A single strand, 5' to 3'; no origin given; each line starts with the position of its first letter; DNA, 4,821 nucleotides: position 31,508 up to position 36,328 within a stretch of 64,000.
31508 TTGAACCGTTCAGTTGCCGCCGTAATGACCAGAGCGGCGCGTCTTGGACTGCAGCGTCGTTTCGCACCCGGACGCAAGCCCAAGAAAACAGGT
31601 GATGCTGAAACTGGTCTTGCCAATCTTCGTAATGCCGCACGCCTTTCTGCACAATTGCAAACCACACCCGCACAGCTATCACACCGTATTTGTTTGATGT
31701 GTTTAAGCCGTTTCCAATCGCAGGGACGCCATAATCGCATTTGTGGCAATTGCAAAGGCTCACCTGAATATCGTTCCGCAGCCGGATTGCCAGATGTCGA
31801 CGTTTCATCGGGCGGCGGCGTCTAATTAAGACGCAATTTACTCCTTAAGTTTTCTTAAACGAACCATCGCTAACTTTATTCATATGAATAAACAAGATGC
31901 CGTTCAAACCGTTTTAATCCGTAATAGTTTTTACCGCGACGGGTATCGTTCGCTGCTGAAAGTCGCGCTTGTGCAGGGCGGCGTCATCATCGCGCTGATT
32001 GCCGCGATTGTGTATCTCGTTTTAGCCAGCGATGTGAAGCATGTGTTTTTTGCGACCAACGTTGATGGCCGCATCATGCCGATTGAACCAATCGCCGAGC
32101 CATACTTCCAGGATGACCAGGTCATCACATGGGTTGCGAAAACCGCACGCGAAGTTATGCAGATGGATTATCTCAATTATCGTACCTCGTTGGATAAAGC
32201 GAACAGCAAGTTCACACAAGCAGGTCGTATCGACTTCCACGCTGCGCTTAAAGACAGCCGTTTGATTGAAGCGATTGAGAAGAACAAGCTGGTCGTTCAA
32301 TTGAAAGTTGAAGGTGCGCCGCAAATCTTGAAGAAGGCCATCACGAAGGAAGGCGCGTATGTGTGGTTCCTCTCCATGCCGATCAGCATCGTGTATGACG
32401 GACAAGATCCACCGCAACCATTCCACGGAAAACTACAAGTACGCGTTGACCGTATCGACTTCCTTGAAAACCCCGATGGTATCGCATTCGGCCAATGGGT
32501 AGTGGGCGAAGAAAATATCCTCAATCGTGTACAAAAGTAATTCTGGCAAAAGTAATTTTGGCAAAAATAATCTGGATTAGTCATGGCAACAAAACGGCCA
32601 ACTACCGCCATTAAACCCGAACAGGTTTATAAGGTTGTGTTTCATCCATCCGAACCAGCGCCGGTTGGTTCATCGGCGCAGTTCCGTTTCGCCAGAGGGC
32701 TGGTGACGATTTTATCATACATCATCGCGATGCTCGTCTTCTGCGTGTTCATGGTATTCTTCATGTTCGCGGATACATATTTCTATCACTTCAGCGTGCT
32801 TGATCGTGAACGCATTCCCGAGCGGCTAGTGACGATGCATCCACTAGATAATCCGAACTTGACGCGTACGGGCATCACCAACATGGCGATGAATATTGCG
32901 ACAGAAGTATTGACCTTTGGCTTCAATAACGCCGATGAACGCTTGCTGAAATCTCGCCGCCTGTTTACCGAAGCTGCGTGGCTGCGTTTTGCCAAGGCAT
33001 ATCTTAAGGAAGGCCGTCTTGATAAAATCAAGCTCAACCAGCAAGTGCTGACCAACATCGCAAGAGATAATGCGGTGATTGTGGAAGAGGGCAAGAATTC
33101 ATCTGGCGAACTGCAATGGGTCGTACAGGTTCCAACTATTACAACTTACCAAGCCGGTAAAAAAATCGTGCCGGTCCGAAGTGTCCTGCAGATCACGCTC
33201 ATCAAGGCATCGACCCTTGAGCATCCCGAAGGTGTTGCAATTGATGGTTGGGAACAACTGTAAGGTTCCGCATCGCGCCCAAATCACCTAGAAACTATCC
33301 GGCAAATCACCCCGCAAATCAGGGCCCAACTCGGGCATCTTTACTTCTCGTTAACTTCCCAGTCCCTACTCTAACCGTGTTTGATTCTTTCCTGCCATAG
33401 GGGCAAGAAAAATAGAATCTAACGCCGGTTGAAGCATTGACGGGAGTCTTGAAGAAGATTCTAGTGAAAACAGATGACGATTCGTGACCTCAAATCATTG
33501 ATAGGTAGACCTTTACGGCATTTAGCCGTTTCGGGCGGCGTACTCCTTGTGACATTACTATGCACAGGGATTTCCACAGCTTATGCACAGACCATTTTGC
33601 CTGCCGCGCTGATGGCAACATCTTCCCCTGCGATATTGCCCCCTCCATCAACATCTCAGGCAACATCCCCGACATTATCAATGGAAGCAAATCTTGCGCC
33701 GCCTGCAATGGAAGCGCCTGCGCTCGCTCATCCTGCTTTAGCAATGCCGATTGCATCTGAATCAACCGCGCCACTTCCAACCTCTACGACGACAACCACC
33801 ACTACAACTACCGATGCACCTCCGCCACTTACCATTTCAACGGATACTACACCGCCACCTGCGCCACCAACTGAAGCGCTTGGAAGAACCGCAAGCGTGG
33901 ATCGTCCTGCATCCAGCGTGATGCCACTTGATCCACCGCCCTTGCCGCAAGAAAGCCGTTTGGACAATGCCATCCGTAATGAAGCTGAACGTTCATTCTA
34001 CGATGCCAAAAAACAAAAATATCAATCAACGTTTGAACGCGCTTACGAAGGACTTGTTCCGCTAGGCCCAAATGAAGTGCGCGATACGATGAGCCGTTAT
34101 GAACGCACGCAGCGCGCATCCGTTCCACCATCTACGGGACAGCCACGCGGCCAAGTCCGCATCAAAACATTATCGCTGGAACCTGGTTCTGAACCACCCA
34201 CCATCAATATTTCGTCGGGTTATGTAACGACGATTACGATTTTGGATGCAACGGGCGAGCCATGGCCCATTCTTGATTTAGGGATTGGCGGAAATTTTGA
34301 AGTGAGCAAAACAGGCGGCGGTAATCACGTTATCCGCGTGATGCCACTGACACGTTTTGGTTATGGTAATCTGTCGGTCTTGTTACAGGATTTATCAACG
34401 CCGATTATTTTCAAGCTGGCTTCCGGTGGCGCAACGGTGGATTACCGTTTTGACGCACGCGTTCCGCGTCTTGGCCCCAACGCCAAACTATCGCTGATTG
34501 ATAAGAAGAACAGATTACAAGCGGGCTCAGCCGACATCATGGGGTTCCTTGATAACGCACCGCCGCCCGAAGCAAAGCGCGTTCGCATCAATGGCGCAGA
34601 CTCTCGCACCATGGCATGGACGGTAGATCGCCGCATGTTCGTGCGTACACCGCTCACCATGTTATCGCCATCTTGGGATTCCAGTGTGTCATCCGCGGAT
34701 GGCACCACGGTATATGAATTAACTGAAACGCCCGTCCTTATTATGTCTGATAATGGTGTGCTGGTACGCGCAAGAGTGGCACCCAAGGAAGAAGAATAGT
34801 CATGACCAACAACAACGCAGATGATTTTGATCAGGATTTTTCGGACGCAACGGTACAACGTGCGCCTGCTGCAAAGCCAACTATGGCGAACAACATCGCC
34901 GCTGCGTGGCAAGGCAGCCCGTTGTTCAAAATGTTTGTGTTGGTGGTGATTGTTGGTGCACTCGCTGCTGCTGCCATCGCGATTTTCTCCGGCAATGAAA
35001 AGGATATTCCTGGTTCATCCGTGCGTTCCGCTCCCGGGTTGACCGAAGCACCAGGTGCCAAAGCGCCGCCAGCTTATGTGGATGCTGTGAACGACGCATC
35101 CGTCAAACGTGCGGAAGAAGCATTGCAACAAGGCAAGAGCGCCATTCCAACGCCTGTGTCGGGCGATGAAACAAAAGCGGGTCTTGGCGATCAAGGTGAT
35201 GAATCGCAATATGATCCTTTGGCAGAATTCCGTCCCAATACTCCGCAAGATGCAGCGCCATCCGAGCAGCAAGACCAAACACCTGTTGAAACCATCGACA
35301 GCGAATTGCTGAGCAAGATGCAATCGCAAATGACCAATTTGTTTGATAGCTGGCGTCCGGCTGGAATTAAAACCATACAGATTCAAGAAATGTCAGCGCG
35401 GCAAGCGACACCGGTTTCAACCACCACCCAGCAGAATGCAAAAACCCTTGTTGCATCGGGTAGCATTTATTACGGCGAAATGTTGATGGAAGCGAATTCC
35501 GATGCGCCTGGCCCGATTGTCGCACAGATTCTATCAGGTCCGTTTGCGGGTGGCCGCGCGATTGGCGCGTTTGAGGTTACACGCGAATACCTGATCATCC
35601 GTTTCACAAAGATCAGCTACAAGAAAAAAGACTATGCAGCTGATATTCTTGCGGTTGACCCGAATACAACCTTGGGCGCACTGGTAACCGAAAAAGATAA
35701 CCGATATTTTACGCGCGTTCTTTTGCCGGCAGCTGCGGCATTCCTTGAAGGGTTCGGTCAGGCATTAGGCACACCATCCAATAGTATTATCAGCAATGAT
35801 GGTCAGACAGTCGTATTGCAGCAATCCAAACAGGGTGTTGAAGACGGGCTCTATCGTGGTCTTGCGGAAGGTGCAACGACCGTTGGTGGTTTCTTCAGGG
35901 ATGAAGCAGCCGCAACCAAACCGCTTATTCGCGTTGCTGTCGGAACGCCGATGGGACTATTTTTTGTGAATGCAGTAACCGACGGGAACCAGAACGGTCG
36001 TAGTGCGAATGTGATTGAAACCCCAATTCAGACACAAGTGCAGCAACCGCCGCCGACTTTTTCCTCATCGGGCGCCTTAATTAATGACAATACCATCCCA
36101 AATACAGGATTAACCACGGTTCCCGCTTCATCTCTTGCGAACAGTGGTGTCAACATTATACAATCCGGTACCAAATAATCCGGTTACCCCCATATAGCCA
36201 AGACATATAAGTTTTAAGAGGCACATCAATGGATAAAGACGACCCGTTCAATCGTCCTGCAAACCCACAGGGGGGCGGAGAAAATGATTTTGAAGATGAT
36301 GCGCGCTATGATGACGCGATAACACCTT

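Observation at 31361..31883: GcrA-family regulator gene sitting at the left edge of the T4BSS block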

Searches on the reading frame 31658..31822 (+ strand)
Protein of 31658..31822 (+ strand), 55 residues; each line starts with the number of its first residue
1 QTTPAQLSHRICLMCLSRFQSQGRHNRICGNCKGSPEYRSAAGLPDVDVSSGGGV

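Call 87: predict_structure(alignment_id=A5)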
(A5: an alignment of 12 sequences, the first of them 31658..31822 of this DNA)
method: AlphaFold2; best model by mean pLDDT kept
length: 55 residues; sequences in the alignment: 12
mean_pLDDT: 75.8   pTM: 0.52
mean pLDDT of the five models: 75.8, 75.6, 75.4, 73.0, 72.9
residues with pLDDT >= 90: 14; 70-90: 22; 50-70: 14; < 50: 5
segments of 3 or more residues with pLDDT < 50: 53-55
pLDDT, mean of each block of 10 residues (from residue 1): 71 91 80 87 63 47
secondary structure, 60 per line:
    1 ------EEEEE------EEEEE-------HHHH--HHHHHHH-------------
elements in order: E7-11 E18-22 H30-33 H36-42

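Call 89: fold_search(model_id=the predicted structure, library=pdb)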
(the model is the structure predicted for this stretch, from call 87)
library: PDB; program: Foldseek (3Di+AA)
matches with E <= 10: 46; with E <= 0.001: 0
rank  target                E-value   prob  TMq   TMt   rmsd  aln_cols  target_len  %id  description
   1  3d00                  2.3e+00  0.35  0.44  0.15   3.0        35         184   23  Crystal structure of a tungsten formylmethanofuran dehydrogenase subunit e (fmde)-like protein (syn_00638) from syntroph (released 2008-05-20)
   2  7ood_x                2.7e+00  0.09  0.33  0.38   4.4        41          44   29  Mycoplasma pneumoniae 50S subunit of ribosomes in chloramphenicol-treated cells (released 2022-05-25)
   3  2zze_A                3.8e+00  0.47  0.42  0.03   0.7        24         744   21  Crystal structure of alanyl-tRNA synthetase without oligomerization domain in lysine-methylated form (released 2009-07-21)
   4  7pkq_B                3.8e+00  0.06  0.27  0.28   9.1        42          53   17  Small subunit of the Chlamydomonas reinhardtii mitoribosome (released 2023-06-14)
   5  2xoc_A                4.1e+00  0.09  0.26  0.07   2.8        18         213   33  C-terminal cysteine-rich domain of human CHFR bound to mADPr (released 2010-09-29)
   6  2zzg_B                4.4e+00  0.38  0.42  0.03   0.7        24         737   21  Crystal structure of alanyl-tRNA synthetase in complex with 5''-O-(N-(L-alanyl)-sulfamyoxyl) adenine without oligomeri (released 2009-07-21)
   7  8j56_C                4.4e+00  0.21  0.43  0.17   3.0        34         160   20  Crystal structure of the FlhDC complex from Cupriavidus necator (released 2024-02-28)
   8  8p8b_x                4.4e+00  0.07  0.35  0.39   4.6        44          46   27  Mycoplasma pneumoniae large ribosomal subunit in chloramphenicol-treated cells (released 2024-11-20)
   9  8p8v_x                4.4e+00  0.03  0.27  0.20  14.2        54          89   22  Mycoplasma pneumoniae di-ribosome in chloramphenicol-treated cells (leading 70S) (released 2024-11-20)
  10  3lqi_B                4.7e+00  0.08  0.35  0.14   5.3        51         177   18  Crystal structure of MLL1 PHD3-Bromo complexed with H3(1-9)K4me2 peptide (released 2010-07-07)
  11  2zzf                  5.0e+00  0.35  0.42  0.03   0.7        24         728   21  Crystal structure of alanyl-tRNA synthetase without oligomerization domain (released 2009-07-21)
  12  2xig_B                5.0e+00  0.03  0.21  0.09   7.9        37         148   19  The structure of the Helicobacter pylori ferric uptake regulator Fur reveals three functional metal binding sites (released 2011-01-19)
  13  6skf_Ar               5.4e+00  0.06  0.38  0.38   8.7        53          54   15  Cryo-EM Structure of T. kodakarensis 70S ribosome (released 2020-07-29)
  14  4v19_5                5.8e+00  0.08  0.35  0.21   4.6        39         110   20  Structure of the large subunit of the mammalian mitoribosome, part 1 of 2 (released 2014-10-08)
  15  2xoc_B                5.8e+00  0.08  0.26  0.07   2.8        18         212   33  C-terminal cysteine-rich domain of human CHFR bound to mADPr (released 2010-09-29)
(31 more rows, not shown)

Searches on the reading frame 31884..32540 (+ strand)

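Call 3: search_protein_families(library=pfam, proteins=[window:31884-32540:+], max_evalue=1)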
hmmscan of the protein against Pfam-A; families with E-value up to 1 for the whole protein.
window:31884-32540:+ (218 aa): 3 families
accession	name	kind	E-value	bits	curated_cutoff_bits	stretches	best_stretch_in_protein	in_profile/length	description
PF11393.14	T4BSS_DotI_IcmL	-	1.1e-37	129.6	27.7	1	33-206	5-177/180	Type-IV b secretion system, inner-membrane complex component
PF04335.19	VirB8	-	0.0039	17.5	23.2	1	23-135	19-137/213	VirB8 protein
PF03588.20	Leu_Phe_trans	-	0.18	11.7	22.7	1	73-111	14-52/171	Leucyl/phenylalanyl-tRNA protein transferase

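Call 4: search_protein_families(library=ncbifam, proteins=[window:31884-32540:+], max_evalue=1)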
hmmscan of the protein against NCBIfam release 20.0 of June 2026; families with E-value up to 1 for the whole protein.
window:31884-32540:+ (218 aa): 2 families
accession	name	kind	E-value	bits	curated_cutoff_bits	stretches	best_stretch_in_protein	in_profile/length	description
NF038072.1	IcmL_DotI_only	equivalog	1.9e-39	135.1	175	1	6-205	1-198/200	type IVB secretion system apparatus protein IcmL/DotI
NF038227.1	IcmM_DotJ_IVB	equivalog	0.071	13.5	100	1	12-73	11-71/94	type IVB secretion system protein IcmM/DotJ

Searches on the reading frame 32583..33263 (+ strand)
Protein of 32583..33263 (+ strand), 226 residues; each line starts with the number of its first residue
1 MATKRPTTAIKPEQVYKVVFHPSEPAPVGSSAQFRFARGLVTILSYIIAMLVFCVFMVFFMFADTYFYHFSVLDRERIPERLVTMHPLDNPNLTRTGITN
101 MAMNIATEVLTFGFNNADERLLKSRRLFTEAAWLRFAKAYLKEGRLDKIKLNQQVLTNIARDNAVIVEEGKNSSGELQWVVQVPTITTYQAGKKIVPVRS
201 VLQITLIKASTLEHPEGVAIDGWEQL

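Call 3: search_protein_families(library=pfam, proteins=[window:32583-33263:+], max_evalue=1)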
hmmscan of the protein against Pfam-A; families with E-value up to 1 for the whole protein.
window:32583-33263:+ (226 aa): 2 families
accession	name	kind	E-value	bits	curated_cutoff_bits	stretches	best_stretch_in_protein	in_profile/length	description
PF11393.14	T4BSS_DotI_IcmL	-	4.1e-27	95.2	27.7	1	80-223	34-176/180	Type-IV b secretion system, inner-membrane complex component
PF17382.7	Ycf70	-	0.025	15.4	25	1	28-66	18-54/89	Uncharacterized Ycf70-like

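Call 4: search_protein_families(library=ncbifam, proteins=[window:32583-33263:+], max_evalue=1)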
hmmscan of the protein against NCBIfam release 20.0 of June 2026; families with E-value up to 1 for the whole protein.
window:32583-33263:+ (226 aa): 1 family
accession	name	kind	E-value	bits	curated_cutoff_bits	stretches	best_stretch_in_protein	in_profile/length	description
NF038072.1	IcmL_DotI_only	equivalog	1.5e-24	86.5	175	1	80-221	56-196/200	type IVB secretion system apparatus protein IcmL/DotI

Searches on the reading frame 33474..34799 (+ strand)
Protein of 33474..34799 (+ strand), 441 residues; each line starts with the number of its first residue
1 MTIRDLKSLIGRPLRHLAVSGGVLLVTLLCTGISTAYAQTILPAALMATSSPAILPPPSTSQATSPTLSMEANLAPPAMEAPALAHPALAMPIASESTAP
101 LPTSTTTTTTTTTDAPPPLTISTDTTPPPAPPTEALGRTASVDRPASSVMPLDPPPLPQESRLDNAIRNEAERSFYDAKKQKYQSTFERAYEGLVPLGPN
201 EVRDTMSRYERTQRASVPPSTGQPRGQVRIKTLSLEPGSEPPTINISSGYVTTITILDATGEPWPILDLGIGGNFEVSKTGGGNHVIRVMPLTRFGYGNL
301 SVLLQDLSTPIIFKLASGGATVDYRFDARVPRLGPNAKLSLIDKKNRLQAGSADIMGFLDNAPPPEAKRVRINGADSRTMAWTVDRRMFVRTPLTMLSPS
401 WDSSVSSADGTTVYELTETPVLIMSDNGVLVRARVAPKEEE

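Call 3: search_protein_families(library=pfam, proteins=[window:33474-34799:+], max_evalue=1)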
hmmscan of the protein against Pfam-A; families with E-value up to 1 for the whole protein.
window:33474-34799:+ (441 aa): 1 family
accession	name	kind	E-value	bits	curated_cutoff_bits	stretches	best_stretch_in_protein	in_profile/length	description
PF12293.13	T4BSS_DotH_IcmK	-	7e-72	241.8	25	1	196-432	1-237/238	Putative outer membrane core complex of type IVb secretion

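Call 4: search_protein_families(library=ncbifam, proteins=[window:33474-34799:+], max_evalue=1)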
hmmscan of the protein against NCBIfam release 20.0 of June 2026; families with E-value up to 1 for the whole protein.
window:33474-34799:+ (441 aa): 1 family
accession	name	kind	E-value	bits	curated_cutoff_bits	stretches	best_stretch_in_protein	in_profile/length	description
NF033761.1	gliding_GltJ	equivalog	0.075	12.1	450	1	19-159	376-515/671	adventurous gliding motility protein GltJ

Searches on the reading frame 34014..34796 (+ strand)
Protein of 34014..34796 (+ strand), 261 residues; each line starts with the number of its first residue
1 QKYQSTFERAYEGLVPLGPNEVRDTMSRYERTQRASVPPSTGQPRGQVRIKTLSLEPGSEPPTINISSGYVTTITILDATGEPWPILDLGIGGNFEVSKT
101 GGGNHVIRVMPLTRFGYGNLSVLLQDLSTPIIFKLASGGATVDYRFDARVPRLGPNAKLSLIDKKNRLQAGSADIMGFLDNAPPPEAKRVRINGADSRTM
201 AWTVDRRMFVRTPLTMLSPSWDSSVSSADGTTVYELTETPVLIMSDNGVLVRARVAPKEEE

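Call 64: find_related_loci(query=A2, collection=metagenome_contigs, flank=6000)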
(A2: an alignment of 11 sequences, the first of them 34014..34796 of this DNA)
Query A2 (261 aa) in metagenome_contigs; peptide patterns used: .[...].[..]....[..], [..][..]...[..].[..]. (x = any residue, [..] = any of these).
231 stretches matched a pattern; 46 encode a relative of the query (tblastn E <= 1e-3); 45 distinct loci.
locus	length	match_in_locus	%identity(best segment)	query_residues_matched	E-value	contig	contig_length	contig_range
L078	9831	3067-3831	61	6-261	4e-110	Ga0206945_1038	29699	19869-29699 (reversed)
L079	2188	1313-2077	62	1-255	2e-115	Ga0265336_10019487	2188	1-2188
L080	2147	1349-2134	59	1-261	1e-114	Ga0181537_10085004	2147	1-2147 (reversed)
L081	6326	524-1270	63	6-255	8e-108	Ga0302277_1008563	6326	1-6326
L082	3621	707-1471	61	6-261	1e-108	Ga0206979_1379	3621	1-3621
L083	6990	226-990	60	6-261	1e-106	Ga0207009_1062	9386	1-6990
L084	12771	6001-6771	60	6-261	7e-107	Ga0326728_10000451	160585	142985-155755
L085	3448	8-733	62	13-255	1e-107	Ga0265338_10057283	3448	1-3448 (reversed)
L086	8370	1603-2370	59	6-261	4e-105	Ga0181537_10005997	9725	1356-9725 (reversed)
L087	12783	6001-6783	59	1-261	4e-105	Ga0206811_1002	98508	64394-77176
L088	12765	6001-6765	58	1-255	2e-104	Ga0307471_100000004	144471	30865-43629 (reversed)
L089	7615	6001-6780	56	1-261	4e-104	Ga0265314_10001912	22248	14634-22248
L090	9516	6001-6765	59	1-255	2e-104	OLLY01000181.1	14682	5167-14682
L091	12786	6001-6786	58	1-261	4e-103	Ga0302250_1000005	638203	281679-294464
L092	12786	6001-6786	58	1-261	4e-103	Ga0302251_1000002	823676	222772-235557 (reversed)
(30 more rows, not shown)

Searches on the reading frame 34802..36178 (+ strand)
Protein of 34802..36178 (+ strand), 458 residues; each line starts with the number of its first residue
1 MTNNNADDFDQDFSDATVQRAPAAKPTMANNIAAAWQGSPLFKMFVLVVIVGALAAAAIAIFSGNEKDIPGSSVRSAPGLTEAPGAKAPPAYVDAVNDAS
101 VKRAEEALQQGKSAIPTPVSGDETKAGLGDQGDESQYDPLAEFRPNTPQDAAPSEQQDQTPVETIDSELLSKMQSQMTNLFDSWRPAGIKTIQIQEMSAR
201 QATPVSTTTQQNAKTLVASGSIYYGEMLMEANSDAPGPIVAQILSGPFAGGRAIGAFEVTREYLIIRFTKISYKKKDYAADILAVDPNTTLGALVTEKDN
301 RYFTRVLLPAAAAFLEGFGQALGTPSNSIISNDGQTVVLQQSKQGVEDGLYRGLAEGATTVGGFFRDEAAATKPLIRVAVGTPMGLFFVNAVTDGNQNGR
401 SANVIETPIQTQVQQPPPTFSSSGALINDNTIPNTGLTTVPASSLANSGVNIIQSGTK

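Call 3: search_protein_families(library=pfam, proteins=[window:34802-36178:+], max_evalue=1)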
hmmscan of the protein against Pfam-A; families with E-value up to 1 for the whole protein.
window:34802-36178:+ (458 aa): 3 families
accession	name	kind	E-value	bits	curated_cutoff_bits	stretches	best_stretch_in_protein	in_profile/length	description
PF03743.19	TrbI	-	4.3e-09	36.9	35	1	251-388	47-182/188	Bacterial conjugation TrbI-like protein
PF09476.15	Pilus_CpaD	-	0.095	12.9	31.1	1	152-220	35-104/200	Pilus biogenesis CpaD protein (pilus_cpaD)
PF21953.1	NadN_nucleosid_C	-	0.14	12.6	27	1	102-163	127-187/199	NAD nucleotidase, C-terminal domain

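Call 4: search_protein_families(library=ncbifam, proteins=[window:34802-36178:+], max_evalue=1)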
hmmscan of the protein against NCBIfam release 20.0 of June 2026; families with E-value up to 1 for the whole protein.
window:34802-36178:+ (458 aa): 2 families
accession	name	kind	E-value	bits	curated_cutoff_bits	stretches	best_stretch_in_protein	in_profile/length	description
NF033900.0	T4SS_IcmE_DotG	equivalog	6.7e-34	117.2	750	2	155-393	750-1007/1008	type IVB secretion system protein DotG/IcmE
NF033884.1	conj_TraO_IncI1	equivalog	7.4e-18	64.9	225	1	90-396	48-375/381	conjugal transfer protein TraO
